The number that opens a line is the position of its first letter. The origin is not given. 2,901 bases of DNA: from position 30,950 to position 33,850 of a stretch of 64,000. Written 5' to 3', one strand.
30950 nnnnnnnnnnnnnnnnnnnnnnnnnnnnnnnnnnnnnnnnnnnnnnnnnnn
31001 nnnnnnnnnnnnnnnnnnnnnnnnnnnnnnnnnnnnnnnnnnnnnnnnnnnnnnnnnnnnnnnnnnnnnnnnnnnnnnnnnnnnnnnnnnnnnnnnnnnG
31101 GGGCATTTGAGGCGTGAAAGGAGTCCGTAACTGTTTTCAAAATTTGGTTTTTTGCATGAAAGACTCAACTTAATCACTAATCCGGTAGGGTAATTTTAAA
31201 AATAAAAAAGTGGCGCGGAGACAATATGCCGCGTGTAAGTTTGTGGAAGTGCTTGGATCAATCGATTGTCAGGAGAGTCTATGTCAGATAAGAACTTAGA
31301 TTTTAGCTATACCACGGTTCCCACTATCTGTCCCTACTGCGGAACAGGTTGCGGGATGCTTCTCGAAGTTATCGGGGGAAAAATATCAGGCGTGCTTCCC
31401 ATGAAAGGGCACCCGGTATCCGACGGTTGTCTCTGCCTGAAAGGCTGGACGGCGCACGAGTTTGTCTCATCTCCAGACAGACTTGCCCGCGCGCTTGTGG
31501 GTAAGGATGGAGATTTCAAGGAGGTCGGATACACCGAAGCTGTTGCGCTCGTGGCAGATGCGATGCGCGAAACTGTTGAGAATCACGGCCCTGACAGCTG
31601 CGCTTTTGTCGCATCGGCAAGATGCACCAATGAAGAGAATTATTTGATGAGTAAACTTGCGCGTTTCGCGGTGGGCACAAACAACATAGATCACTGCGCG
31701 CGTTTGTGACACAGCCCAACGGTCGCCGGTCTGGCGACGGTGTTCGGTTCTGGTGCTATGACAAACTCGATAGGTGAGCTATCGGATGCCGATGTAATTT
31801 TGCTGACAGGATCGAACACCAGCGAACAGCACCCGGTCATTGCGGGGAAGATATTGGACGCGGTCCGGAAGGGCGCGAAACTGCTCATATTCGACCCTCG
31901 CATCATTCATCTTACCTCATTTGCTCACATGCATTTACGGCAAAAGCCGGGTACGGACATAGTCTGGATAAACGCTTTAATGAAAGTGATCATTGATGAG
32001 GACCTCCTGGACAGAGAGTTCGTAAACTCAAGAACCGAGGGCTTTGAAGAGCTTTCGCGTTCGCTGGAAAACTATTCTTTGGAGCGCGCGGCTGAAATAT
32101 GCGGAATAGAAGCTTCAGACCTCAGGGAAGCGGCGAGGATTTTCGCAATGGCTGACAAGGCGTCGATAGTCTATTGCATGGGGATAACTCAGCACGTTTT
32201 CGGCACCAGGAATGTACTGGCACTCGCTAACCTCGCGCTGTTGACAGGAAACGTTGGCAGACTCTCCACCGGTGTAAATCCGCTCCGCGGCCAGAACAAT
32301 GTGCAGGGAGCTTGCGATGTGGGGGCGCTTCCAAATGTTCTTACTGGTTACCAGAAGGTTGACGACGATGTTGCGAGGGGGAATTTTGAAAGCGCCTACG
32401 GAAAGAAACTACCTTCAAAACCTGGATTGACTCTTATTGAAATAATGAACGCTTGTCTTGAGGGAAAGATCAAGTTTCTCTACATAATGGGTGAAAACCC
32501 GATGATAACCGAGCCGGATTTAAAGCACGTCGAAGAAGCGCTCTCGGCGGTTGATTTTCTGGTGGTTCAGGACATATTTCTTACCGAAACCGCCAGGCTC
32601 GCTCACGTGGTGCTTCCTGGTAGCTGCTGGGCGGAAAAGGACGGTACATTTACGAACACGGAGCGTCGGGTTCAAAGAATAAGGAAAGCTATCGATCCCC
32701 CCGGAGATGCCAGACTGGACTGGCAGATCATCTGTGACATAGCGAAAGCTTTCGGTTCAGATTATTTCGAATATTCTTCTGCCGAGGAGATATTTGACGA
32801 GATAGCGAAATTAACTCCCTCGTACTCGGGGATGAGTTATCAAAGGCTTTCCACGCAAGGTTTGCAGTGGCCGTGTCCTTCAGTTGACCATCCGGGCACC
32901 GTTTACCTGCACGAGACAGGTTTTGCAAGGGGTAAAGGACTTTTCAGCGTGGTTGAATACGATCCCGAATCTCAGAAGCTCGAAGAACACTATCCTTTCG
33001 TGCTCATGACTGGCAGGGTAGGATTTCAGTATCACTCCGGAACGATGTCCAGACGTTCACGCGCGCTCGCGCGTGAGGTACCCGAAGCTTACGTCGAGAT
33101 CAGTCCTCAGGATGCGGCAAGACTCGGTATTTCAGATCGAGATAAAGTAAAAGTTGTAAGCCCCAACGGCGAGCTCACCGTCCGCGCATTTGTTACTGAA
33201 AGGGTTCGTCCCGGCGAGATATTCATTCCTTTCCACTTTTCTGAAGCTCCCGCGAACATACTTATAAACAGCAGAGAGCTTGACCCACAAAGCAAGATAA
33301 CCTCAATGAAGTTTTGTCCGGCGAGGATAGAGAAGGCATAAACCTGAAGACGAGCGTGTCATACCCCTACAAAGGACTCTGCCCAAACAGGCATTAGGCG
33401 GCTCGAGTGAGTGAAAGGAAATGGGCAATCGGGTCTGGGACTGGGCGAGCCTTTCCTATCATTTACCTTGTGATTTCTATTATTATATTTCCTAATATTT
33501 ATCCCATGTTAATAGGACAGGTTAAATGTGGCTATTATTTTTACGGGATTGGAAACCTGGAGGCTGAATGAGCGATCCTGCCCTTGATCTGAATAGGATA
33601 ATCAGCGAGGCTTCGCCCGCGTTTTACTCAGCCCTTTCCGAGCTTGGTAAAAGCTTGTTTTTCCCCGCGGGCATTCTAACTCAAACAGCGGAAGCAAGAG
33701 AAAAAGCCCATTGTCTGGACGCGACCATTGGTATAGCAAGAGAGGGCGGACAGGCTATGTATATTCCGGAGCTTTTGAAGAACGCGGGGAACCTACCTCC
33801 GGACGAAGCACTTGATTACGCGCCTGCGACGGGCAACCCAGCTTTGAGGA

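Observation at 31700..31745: In-frame UGA selenocysteine codon in fdhA, with a downstream SECIS-like hairpin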

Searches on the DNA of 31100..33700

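Call 37: search_rna_families(source=window, start=31100, end=33700, threshold=evalue, max_evalue=10)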
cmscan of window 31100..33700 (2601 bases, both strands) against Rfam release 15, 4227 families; matches with E-value up to 10: 2.
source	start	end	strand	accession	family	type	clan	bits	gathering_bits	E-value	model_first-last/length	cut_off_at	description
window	31704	31762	+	RF01989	SECIS_3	Cis-reg;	-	49.3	63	1e-09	1-59/59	no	Selenocysteine insertion sequence 3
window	31544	31573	+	RF01523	TB10Cs1H2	Gene; snRNA; snoRNA; HACA-box;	-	16.8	50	6.3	1-63/63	no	Trypanosomatid snoRNA TB10Cs1H2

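Call 40: search_rna_families(source=window, start=31650, end=31820, threshold=evalue, max_evalue=1, show_alignments=1)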
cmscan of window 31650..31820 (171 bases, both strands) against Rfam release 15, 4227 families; matches with E-value up to 1: 1.
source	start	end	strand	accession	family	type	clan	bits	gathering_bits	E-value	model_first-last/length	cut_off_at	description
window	31704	31762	+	RF01989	SECIS_3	Cis-reg;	-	49.3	63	6.7e-11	1-59/59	no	Selenocysteine insertion sequence 3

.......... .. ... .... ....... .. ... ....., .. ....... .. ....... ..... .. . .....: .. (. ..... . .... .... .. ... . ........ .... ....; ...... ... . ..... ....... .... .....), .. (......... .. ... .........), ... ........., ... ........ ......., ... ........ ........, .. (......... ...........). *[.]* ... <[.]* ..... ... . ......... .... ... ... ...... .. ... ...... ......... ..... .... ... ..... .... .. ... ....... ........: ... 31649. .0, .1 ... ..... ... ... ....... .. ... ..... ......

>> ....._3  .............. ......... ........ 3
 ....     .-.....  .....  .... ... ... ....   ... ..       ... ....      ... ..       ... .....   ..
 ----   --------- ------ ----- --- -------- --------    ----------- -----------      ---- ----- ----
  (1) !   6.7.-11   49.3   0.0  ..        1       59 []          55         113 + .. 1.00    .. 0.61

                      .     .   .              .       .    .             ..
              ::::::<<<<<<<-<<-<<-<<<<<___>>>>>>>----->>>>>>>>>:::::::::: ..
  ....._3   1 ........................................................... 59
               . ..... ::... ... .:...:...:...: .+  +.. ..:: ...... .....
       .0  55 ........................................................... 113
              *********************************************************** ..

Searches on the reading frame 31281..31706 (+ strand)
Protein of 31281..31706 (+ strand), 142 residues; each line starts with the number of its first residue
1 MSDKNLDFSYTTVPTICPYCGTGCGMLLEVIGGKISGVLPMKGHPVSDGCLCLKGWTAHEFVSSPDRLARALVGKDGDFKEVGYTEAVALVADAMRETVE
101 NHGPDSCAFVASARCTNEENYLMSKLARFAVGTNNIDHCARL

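Call 57: search_protein_families(library=ncbifam, proteins=[window:31281-31706:+], max_evalue=0.00001)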
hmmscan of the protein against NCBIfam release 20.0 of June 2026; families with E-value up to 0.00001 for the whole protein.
window:31281-31706:+ (142 aa): 13 families
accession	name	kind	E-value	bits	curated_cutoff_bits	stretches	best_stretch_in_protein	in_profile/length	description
TIGR01591.1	Fdh-alpha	equivalog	1e-42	146.1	666.25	1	15-142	1-128/672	formate dehydrogenase subunit alpha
NF047855.1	AssmNtatRedNasC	equivalog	2.3e-24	85.7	1100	1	11-142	19-152/708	assimilatory nitrate reductase catalytic subunit NasC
NF010055.0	PRK13532.1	equivalog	1.1e-17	63.6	904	1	15-141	45-178/830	nitrate reductase catalytic subunit NapA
TIGR01706.1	NAPA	equivalog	4.9e-17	61.5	930.55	1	15-141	45-178/830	periplasmic nitrate reductase subunit alpha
NF005895.0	PRK07860.1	equivalog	2.3e-15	55.7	802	1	8-141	232-361/811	NADH-quinone oxidoreductase subunit G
TIGR01973.1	NuoG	equivalog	6e-15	55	470.05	1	8-140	210-338/606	NADH-quinone oxidoreductase subunit NuoG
NF041323.1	Nitr_red_NasA_Halo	equivalog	2.5e-14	52.8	1000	1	20-138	3-121/673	assimilatory nitrate reductase NasA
NF041513.1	formate_DH_Act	exception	9.4e-13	46.8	1400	1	12-141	42-184/1067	formate dehydrogenase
NF012032.0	PRK15488.1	equivalog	3.4e-12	45.2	694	1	4-136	35-167/759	thiosulfate reductase PhsA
NF041783.2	mnquin_red_QrcB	equivalog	1.6e-10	39.9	440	1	11-127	51-164/695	menaquinone reductase molybdopterin-binding-like subunit QrcB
TIGR01553.1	formate-DH-alph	equivalog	1.9e-10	39.2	814.2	1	15-140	47-192/1009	formate dehydrogenase-N subunit alpha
TIGR01701.1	Fdhalpha-like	subfamily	4.7e-08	31.7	582.15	1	56-142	89-171/744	FdhF/YdeP family oxidoreductase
TIGR02166.1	dmsA_ynfE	subfamily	2.5e-06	25.9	777.7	1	20-109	53-150/794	DMSO/selenate family reductase complex A subunit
